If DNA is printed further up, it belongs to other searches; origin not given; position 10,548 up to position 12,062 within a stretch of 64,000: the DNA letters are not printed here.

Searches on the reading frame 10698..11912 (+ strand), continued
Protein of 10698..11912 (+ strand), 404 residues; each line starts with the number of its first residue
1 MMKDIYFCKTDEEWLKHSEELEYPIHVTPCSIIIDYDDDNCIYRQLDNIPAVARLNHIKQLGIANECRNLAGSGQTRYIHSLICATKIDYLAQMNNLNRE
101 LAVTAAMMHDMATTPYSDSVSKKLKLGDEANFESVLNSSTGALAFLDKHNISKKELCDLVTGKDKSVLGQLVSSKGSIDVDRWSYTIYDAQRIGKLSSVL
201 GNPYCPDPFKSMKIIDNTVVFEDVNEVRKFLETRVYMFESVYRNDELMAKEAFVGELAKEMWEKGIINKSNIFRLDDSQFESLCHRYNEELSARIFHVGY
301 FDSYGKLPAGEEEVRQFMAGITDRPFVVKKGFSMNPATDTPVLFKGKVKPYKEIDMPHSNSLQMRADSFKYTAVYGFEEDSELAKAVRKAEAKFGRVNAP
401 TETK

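Call 21: search_solved_structures(query=A1, max_evalue=1, show_alignments=3)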
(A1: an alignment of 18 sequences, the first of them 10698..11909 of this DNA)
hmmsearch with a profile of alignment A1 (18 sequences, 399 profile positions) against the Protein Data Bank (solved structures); distinct sequences matched with E-value up to 1: 29.
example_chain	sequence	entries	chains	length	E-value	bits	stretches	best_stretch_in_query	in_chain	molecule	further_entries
2hek_A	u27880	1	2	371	2.8e-14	56.2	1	53-304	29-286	Hypothetical protein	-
2o6i_A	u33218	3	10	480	2.1e-13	53.3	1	43-259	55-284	HD domain protein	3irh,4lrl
2q14_A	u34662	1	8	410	2.6e-11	46.4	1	36-254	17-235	Phosphohydrolase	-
4qg4_A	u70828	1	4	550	0.00011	24.6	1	164-244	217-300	Deoxynucleoside triphosphate triphosphohydrolase SAMHD1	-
6tx0_A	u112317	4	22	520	0.00014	24.3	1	164-244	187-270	Deoxynucleoside triphosphate triphosphohydrolase SAMHD1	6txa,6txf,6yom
5ao1_A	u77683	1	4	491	0.00015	24.1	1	164-244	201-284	DEOXYNUCLEOSIDE TRIPHOSPHATE TRIPHOSPHOHYDROLASE SAMHD1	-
5yhw_A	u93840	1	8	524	0.00017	24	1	163-245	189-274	Deoxynucleoside triphosphate triphosphohydrolase SAMHD1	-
8gb1_A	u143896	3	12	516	0.00017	23.9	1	164-244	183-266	Deoxynucleoside triphosphate triphosphohydrolase SAMHD1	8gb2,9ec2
6txc_A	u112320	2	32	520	0.00017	23.9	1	164-244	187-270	Deoxynucleoside triphosphate triphosphohydrolase SAMHD1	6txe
4q7h_A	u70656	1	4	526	0.00017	23.9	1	164-244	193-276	Deoxynucleoside triphosphate triphosphohydrolase SAMHD1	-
4mz7_A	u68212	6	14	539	0.00019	23.8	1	164-244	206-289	Deoxynucleoside triphosphate triphosphohydrolase SAMHD1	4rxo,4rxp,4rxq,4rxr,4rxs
5ao3_A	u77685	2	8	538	0.00019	23.8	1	164-244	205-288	DEOXYNUCLEOSIDE TRIPHOSPHATE TRIPHOSPHOHYDROLASE SAMHD1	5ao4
3u1n_A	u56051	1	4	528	0.00019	23.8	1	164-244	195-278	SAM domain and HD domain-containing protein 1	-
6u6z_A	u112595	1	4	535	0.0002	23.7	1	164-244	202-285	Deoxynucleoside triphosphate triphosphohydrolase SAMHD1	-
6xu1_A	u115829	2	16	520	0.0002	23.7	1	164-244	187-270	Deoxynucleoside triphosphate triphosphohydrolase SAMHD1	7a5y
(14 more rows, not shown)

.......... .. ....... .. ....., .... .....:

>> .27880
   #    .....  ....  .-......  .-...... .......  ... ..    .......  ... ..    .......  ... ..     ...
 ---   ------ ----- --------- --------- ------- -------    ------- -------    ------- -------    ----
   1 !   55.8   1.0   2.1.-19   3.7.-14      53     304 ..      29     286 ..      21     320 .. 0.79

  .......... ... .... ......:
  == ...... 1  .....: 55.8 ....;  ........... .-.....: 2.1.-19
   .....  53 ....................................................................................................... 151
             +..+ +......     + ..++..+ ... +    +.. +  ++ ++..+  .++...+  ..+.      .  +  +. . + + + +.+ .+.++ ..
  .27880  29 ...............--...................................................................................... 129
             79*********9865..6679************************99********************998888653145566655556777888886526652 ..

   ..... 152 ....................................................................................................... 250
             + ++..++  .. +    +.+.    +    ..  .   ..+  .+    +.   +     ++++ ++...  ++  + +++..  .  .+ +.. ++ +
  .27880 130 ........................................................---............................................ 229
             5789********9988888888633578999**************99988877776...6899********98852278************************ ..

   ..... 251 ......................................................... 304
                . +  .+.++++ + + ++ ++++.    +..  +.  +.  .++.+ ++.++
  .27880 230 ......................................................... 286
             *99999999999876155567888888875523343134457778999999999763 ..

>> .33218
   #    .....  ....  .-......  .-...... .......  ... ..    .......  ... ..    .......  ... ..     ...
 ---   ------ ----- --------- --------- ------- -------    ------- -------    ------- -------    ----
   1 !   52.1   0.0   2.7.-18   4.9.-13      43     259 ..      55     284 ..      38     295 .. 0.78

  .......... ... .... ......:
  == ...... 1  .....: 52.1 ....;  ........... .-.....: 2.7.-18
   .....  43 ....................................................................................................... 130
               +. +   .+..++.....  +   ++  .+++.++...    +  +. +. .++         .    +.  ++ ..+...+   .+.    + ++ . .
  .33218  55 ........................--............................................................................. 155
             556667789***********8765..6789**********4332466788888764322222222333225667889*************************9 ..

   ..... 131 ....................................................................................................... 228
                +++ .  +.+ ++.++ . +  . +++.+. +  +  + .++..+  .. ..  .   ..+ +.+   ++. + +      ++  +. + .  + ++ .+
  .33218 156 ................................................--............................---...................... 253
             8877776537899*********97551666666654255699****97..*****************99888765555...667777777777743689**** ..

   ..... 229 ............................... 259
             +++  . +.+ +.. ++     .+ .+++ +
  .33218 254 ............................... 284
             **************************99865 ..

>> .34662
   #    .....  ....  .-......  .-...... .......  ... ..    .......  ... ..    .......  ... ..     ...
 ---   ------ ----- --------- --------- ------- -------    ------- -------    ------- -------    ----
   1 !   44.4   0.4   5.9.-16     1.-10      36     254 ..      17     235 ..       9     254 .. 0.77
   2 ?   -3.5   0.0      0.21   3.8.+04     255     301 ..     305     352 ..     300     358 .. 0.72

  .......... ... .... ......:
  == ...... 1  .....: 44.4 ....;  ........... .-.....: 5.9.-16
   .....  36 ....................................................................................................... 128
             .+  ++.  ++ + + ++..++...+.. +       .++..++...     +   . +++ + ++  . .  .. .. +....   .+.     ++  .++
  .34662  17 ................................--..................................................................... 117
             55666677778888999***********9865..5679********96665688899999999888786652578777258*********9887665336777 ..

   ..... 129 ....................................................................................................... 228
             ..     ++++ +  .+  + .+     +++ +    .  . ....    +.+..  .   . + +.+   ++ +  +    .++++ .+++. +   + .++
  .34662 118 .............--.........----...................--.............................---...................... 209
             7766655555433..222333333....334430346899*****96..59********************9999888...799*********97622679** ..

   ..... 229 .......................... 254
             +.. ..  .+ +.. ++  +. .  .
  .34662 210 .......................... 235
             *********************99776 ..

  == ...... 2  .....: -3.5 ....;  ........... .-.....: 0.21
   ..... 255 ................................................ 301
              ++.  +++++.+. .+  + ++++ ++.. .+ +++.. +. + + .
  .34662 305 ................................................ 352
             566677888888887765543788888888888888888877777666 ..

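Call 30: predict_structure(alignment_id=A1)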
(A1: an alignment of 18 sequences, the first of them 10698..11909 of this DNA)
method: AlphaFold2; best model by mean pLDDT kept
length: 404 residues; sequences in the alignment: 18
mean_pLDDT: 91.7   pTM: 0.90
mean pLDDT of the five models: 91.7, 90.9, 90.5, 90.2, 90.3
residues with pLDDT >= 90: 320; 70-90: 65; 50-70: 13; < 50: 6
segments of 3 or more residues with pLDDT < 50: 401-404
pLDDT, mean of each block of 10 residues (from residue 1): 78 91 91 88 95 96 87 84 96 95 97 95 93 96 97 97 96 93 90 71 76 95 95 89 88 97 96 97 97 94 94 97 96 93 96 97 91 95 97 84 42
secondary structure, 60 per line:
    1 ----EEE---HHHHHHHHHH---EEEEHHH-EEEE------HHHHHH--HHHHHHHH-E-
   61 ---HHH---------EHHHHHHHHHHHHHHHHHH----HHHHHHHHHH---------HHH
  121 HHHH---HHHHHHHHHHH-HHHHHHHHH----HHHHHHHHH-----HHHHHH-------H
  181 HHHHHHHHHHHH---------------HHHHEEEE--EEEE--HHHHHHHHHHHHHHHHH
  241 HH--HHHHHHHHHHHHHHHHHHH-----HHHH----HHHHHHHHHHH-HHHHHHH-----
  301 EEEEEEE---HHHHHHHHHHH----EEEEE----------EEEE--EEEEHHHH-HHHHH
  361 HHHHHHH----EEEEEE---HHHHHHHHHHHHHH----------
elements in order: E5-7 H11-20 E24-27 E32-35 H42-47 H50-57 H77-94 H99-108 H118-124 H128-138 H140-148 H153-161 H167-172 H180-192 H208-211 E212-215 E218-221 H224-242 H245-263 H269-272 H277-287 H289-295 E301-307 H311-321 E326-330 E341-344 E347-350 H351-354 H356-367 E372-377 H381-394

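Call 35: fold_search(model_id=the predicted structure, library=pdb)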
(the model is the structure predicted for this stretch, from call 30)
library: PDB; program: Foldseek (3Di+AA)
matches with E <= 10: 429; with E <= 0.001: 192
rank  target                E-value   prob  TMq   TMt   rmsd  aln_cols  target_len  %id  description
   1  2o6i_A                2.4e-13  1.00  0.71  0.66   4.8       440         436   17  Structure of an Enterococcus Faecalis HD Domain Phosphohydrolase (released 2006-12-19)
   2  4lrl_B                2.4e-13  1.00  0.70  0.64   5.4       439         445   17  Structure of an Enterococcus Faecalis HD-domain protein complexed with dGTP and dTTP (released 2013-11-20)
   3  3irh_A                4.9e-13  1.00  0.69  0.62   4.7       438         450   17  Structure of an Enterococcus Faecalis HD-domain protein complexed with dGTP and dATP (released 2009-09-22)
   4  3irh_D                1.0e-12  1.00  0.68  0.64   5.4       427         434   18  Structure of an Enterococcus Faecalis HD-domain protein complexed with dGTP and dATP (released 2009-09-22)
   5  4lrl_A                1.8e-12  1.00  0.69  0.63   4.6       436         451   18  Structure of an Enterococcus Faecalis HD-domain protein complexed with dGTP and dTTP (released 2013-11-20)
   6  3irh_C                2.5e-12  1.00  0.71  0.64   5.3       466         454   16  Structure of an Enterococcus Faecalis HD-domain protein complexed with dGTP and dATP (released 2009-09-22)
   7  3irh_B                5.3e-12  1.00  0.67  0.62   5.3       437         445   17  Structure of an Enterococcus Faecalis HD-domain protein complexed with dGTP and dATP (released 2009-09-22)
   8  4lrl_C                5.8e-12  1.00  0.69  0.62   5.1       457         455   17  Structure of an Enterococcus Faecalis HD-domain protein complexed with dGTP and dTTP (released 2013-11-20)
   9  2o6i_B                9.3e-12  1.00  0.70  0.66   5.0       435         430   17  Structure of an Enterococcus Faecalis HD Domain Phosphohydrolase (released 2006-12-19)
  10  9mr6_B                1.9e-11  1.00  0.66  0.61   5.8       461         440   16  X-ray crystal structure of SAMHD1 from Rhizophagus irregularis (released 2025-04-30)
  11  4lrl_D                2.4e-11  1.00  0.69  0.64   4.6       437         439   17  Structure of an Enterococcus Faecalis HD-domain protein complexed with dGTP and dTTP (released 2013-11-20)
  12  9mr6_D                3.7e-11  1.00  0.66  0.61   4.8       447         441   14  X-ray crystal structure of SAMHD1 from Rhizophagus irregularis (released 2025-04-30)
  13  9mr6_A                4.0e-11  1.00  0.66  0.61   5.5       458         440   15  X-ray crystal structure of SAMHD1 from Rhizophagus irregularis (released 2025-04-30)
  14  9mr6_C                4.9e-11  1.00  0.64  0.59   5.3       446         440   15  X-ray crystal structure of SAMHD1 from Rhizophagus irregularis (released 2025-04-30)
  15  2hek_A                9.9e-11  1.00  0.66  0.71   4.6       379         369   19  Crystal structure of O67745, a hypothetical protein from Aquifex aeolicus at 2.0 A resolution. (released 2006-07-04)
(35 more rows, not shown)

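Call 41: find_encoding_contigs(protein=P0010, flank=5000, max_places=1)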
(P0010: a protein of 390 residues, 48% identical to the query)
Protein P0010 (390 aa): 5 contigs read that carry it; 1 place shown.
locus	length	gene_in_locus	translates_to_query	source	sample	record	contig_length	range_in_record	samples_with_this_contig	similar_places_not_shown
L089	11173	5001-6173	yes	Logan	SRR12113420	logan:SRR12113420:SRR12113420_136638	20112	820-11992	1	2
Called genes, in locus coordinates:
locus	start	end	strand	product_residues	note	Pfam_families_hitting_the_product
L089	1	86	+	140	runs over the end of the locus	PF00572:Ribosomal_L13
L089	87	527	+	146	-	PF00380:Ribosomal_S9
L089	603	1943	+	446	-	-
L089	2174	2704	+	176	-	PF07705:CARDB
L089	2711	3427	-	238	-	PF02535:Zip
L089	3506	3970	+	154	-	PF00293:NUDIX, PF14815:NUDIX_4 (weak)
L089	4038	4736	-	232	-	-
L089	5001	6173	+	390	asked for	PF01966:HD (weak)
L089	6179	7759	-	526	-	PF03721:UDPG_MGDP_dh_N, PF03807:F420_oxidored (faint), PF00984:UDPG_MGDP_dh, PF03720:UDPG_MGDP_dh_C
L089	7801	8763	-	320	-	PF04055:Radical_SAM, PF08608:Wyosine_form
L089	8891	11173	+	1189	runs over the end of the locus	-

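Call 42: find_encoding_contigs(protein=P0006, flank=5000, max_places=1)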
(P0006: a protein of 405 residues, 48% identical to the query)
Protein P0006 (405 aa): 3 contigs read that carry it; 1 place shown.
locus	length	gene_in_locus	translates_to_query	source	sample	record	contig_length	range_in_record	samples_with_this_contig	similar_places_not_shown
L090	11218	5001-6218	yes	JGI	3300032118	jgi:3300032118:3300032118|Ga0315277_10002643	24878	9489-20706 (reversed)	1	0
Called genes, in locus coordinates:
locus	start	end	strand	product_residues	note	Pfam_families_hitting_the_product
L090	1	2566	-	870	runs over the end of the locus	PF00690:Cation_ATPase_N, PF00122:E1-E2_ATPase, PF00702:Hydrolase, PF13246:Cation_ATPase, PF12710:HAD (faint), PF08282:Hydrolase_3 (weak), PF00689:Cation_ATPase_C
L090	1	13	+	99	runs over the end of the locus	-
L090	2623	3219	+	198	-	PF09335:VTT_dom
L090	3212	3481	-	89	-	-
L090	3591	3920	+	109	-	-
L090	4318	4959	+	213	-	-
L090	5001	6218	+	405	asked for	PF01966:HD (weak)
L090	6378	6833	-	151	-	-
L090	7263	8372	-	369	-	PF07690:MFS_1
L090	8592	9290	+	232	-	-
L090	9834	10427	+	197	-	-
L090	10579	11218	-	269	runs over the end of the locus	PF00483:NTP_transferase, PF12804:NTP_transf_3 (weak)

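Call 43: find_encoding_contigs(protein=P0011, flank=5000, max_places=1)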
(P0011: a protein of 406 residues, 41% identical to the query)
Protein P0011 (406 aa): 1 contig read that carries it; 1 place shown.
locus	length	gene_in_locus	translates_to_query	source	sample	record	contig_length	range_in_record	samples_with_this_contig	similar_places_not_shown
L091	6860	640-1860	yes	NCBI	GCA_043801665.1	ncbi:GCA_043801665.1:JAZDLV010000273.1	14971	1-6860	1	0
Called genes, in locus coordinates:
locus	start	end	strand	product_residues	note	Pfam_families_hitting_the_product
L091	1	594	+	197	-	PF01866:Diphthamide_syn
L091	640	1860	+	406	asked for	-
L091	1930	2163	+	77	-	-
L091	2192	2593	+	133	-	PF00293:NUDIX, PF14815:NUDIX_4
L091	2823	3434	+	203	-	PF00717:Peptidase_S24 (faint)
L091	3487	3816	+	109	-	PF02150:Zn_ribbon_RPB9 (weak), PF24042:DUF7351 (weak), PF01096:Zn_ribbon_TFIIS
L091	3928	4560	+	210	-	PF01978:TrmB (weak), PF24034:DUF7343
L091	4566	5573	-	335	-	PF18915:DUF5667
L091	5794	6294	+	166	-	PF00881:Nitroreductase, PF14512:TM1586_NiRdase, PF00881:Nitroreductase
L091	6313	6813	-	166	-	PF02943:FeThRed_B, PF23458:DUF7130 (faint), PF21349:RUBY_RBDX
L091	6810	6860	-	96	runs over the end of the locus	PF00462:Glutaredoxin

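Call 54: search_protein_representatives(alignment_id=A1)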
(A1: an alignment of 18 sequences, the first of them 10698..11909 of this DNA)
Query: 18 sequences, 399 profile positions. Proteins with E-value up to 0.001 (for the whole library): 2309; up to 1e-10: 497; up to 1e-30: 54. The best 150 are listed.
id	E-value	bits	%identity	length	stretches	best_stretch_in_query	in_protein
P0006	7.0e-189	644.3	-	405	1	4-398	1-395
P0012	3.7e-186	635.3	-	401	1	1-396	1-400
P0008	2.6e-184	629.3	-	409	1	4-398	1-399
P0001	1.2e-179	614.0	-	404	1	4-395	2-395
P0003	3.2e-169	579.6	-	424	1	3-397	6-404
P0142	9.9e-160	548.3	-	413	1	3-390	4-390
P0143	1.1e-144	498.7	-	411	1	1-398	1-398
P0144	4.1e-130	450.8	-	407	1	6-395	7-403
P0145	9.6e-123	426.5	-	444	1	3-396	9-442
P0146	1.6e-111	389.6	-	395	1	24-395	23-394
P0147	1.5e-110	386.4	-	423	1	5-394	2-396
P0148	3.9e-104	365.3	-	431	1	1-396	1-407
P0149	1.3e-92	327.3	-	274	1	143-397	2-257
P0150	1.3e-60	222.0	-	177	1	4-167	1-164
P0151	1.1e-56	209.0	-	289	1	154-391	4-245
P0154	7.8e-50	186.4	-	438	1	20-375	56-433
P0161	1.4e-44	169.2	-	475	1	40-377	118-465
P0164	5.4e-44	167.2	-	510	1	39-376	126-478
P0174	1.3e-38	149.5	-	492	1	39-382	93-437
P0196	8.6e-26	107.3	-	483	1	40-390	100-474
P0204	9.4e-22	94.0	-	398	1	44-294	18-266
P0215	8.3e-20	87.6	-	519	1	32-389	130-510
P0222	7.0e-19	84.5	-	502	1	48-378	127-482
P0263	2.7e-16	76.0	-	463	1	36-367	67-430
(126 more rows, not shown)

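Call 61: search_protein_families(library=ncbifam, proteins=[P0154, P0161, P0164, P0174, P0196, P0215, P0222, P0263, P0204, P0143], max_evalue=0.00001)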
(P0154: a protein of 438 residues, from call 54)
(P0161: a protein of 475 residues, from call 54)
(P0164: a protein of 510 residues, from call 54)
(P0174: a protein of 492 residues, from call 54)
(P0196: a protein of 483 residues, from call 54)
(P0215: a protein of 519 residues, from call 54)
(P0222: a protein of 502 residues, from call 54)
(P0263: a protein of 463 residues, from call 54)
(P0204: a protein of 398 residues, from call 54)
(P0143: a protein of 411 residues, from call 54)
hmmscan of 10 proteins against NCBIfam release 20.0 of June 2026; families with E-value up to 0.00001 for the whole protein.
P0154 (438 aa): 0 families

P0161 (475 aa): 0 families

P0164 (510 aa): 1 family
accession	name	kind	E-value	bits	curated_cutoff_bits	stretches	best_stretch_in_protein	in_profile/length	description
NF005519.0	PRK07152.1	equivalog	2e-06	27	315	1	152-260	185-291/361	nicotinate-nucleotide adenylyltransferase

P0174 (492 aa): 0 families

P0196 (483 aa): 0 families

P0215 (519 aa): 0 families

P0222 (502 aa): 0 families

P0263 (463 aa): 0 families

P0204 (398 aa): 5 families
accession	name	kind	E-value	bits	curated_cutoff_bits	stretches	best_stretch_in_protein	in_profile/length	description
NF002326.0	PRK01286.1-1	equivalog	2e-07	30.7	390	0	47-122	67-138/379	deoxyguanosinetriphosphate triphosphohydrolase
NF002327.0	PRK01286.1-2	equivalog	3.2e-07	29.7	393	1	41-110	66-132/345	deoxyguanosinetriphosphate triphosphohydrolase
TIGR01353.1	dGTP_triPase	subfamily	1.4e-06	28.1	152.35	0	45-102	35-100/389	dGTP triphosphohydrolase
NF002829.0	PRK03007.1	equivalog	2.8e-06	26.5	385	1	44-105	62-120/425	deoxyguanosinetriphosphate triphosphohydrolase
TIGR00277.1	HDIG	domain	7.6e-06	25.7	27.6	1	50-122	6-73/84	HDIG domain-containing metalloprotein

P0143 (411 aa): 0 families
